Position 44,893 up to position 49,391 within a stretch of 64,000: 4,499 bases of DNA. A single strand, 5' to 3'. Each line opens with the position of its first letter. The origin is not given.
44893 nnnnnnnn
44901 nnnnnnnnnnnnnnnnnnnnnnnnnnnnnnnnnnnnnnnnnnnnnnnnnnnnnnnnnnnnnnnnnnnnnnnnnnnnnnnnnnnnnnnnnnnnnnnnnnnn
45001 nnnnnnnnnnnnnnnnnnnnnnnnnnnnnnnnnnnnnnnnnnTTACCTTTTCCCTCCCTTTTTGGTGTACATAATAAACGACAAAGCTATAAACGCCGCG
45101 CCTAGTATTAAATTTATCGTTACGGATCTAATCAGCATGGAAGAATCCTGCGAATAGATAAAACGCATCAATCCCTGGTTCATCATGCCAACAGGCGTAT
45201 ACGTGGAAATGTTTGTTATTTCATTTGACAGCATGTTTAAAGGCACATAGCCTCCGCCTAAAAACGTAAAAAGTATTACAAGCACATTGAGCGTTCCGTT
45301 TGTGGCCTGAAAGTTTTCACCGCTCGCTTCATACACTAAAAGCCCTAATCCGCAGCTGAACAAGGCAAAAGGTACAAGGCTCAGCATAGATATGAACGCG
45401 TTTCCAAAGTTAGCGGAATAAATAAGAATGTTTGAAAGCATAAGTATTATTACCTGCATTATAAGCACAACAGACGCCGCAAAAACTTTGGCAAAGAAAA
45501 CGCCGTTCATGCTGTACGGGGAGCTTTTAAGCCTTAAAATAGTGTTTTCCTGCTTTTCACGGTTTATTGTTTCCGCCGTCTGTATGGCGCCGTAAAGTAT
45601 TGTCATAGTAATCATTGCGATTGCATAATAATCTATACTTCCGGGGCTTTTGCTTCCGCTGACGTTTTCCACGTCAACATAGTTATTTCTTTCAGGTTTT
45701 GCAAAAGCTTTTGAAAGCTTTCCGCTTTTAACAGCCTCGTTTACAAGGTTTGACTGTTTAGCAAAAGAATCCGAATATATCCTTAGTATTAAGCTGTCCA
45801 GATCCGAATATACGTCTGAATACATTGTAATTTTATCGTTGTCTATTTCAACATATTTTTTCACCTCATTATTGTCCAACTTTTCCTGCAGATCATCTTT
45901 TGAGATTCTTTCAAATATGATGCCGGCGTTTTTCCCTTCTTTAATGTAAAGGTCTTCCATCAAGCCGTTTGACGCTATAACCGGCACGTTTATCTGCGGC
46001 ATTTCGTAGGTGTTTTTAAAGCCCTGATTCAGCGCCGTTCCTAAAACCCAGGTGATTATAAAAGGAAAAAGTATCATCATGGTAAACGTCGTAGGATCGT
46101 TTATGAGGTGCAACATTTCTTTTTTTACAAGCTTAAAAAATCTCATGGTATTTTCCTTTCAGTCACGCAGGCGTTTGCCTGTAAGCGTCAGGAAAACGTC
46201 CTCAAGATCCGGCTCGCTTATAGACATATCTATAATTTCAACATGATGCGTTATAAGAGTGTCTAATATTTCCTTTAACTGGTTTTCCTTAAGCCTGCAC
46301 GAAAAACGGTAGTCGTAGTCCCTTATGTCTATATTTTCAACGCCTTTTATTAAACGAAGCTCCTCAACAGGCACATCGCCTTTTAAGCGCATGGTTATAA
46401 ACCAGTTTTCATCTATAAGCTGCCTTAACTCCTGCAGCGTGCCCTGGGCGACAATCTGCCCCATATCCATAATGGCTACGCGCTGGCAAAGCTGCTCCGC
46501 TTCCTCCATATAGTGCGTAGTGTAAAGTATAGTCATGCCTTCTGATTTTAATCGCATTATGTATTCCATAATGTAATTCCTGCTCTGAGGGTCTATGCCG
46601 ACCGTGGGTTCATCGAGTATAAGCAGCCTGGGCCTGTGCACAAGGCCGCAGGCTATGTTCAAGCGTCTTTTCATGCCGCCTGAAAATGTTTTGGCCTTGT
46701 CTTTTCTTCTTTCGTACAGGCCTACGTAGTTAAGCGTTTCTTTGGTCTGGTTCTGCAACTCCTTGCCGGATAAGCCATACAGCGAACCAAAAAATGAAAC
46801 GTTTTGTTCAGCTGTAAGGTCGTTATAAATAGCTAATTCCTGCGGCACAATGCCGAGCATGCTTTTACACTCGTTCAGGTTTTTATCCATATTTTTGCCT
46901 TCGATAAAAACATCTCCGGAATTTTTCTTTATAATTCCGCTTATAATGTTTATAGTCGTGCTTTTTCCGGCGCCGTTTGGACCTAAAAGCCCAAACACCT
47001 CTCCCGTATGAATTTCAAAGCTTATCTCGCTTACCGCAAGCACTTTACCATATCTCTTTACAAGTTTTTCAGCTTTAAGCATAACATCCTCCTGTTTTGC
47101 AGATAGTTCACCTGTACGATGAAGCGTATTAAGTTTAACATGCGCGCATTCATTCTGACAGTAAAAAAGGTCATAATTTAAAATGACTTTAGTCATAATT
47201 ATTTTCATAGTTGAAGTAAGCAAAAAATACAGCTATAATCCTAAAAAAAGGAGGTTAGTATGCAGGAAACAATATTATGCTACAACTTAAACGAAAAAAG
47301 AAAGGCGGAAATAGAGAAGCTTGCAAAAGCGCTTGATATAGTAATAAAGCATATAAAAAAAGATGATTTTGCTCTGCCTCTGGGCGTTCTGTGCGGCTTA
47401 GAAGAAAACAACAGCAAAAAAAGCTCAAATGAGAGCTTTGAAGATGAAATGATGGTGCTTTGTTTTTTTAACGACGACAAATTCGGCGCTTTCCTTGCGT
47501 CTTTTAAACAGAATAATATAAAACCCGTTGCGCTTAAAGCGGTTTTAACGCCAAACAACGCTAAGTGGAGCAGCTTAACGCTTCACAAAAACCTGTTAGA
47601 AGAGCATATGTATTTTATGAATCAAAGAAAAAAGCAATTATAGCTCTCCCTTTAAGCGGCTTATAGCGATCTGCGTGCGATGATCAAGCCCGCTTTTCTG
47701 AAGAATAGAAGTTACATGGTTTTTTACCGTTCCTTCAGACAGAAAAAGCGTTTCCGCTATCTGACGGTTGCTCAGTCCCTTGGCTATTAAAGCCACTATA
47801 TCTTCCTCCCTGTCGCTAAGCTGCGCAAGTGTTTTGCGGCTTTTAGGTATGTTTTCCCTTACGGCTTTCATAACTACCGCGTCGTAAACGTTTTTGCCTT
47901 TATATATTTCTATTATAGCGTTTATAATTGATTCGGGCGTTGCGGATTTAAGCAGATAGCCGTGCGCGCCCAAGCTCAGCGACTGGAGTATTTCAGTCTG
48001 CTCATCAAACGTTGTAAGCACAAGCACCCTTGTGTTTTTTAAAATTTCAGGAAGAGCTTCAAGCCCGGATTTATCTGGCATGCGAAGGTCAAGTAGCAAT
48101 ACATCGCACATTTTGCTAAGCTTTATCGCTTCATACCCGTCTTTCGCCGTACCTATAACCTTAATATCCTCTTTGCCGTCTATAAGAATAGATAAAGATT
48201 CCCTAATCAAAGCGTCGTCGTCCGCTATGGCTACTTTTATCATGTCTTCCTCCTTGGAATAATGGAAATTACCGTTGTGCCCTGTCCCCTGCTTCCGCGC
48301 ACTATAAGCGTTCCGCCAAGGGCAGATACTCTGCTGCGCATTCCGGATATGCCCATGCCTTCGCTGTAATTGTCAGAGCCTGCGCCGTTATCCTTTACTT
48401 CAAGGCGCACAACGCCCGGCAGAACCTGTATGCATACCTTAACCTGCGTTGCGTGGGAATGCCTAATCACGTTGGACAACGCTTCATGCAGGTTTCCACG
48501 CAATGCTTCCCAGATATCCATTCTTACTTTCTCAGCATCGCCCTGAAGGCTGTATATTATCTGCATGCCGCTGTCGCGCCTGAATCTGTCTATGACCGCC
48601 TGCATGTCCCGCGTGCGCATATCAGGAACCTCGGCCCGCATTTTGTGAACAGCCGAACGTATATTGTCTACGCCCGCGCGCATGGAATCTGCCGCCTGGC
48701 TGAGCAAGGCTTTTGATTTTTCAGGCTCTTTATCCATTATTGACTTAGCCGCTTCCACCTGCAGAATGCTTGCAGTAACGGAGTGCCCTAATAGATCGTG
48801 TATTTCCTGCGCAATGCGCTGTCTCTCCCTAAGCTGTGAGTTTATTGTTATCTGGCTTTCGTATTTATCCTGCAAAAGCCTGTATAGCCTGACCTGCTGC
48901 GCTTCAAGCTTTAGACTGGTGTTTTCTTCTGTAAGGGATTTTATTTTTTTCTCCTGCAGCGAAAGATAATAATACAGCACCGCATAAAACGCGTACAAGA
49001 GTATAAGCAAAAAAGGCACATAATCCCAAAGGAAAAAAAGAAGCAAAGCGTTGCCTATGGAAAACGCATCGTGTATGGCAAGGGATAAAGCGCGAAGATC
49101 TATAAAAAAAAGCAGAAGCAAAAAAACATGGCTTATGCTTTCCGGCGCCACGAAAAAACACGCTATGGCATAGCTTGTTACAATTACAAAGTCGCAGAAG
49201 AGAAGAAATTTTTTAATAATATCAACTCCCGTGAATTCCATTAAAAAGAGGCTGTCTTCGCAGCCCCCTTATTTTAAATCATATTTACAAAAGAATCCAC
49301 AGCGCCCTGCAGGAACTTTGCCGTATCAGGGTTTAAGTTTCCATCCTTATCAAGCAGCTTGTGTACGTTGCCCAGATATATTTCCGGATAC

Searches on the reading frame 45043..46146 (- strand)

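Call 56: search_protein_families(library=pfam, proteins=[window:45043-46146:-], max_evalue=0.00001)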
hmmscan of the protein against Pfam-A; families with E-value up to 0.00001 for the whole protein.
window:45043-46146:- (367 aa): 3 families
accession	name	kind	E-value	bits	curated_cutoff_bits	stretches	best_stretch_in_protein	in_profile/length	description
PF12698.13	ABC2_membrane_3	-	6.8e-26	91.6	31.6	1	21-357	4-346/347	ABC-2 family transporter protein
PF01061.29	ABC2_membrane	-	7.4e-11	42.4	26.9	1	168-327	51-207/211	ABC-2 type transporter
PF12679.13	ABC2_membrane_2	-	1.5e-10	41.2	27.2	1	6-363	3-281/283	ABC-2 family transporter protein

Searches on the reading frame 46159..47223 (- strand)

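Call 56: search_protein_families(library=pfam, proteins=[window:46159-47223:-], max_evalue=0.00001)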
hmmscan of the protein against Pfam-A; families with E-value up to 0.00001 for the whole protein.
window:46159-47223:- (354 aa): 3 families
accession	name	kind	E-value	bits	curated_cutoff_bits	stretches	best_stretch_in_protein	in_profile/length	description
PF00005.33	ABC_tran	-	2.9e-33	115.8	25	1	65-207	2-136/137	ABC transporter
PF13304.12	AAA_21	-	9e-11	42.8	27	1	163-237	221-298/304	AAA domain, putative AbiEii toxin, Type IV TA system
PF13732.12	DrrA1-3_C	-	9.5e-09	36.3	27.4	1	261-346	1-79/81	ATP-binding protein DrrA1-3-like, C-terminal domain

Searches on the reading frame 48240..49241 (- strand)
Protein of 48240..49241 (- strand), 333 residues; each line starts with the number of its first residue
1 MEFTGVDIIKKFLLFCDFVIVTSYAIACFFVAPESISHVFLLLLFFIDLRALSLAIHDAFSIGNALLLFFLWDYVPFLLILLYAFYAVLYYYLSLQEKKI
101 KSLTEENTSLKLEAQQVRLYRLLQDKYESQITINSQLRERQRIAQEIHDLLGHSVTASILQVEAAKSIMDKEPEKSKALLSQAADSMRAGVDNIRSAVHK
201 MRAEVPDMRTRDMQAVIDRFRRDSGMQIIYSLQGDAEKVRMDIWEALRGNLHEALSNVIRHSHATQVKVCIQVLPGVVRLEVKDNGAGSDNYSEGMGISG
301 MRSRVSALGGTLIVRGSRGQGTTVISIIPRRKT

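Call 56: search_protein_families(library=pfam, proteins=[window:48240-49241:-], max_evalue=0.00001)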
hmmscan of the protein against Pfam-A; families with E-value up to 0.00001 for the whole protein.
window:48240-49241:- (333 aa): 2 families
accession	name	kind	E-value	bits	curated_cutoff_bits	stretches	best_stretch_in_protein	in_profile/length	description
PF07730.19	HisKA_3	-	2.3e-16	60.5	24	1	139-203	1-65/68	Histidine kinase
PF02518.31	HATPase_c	-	6.2e-10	39.9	26.4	1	251-330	10-109/111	Histidine kinase-, DNA gyrase B-, and HSP90-like ATPase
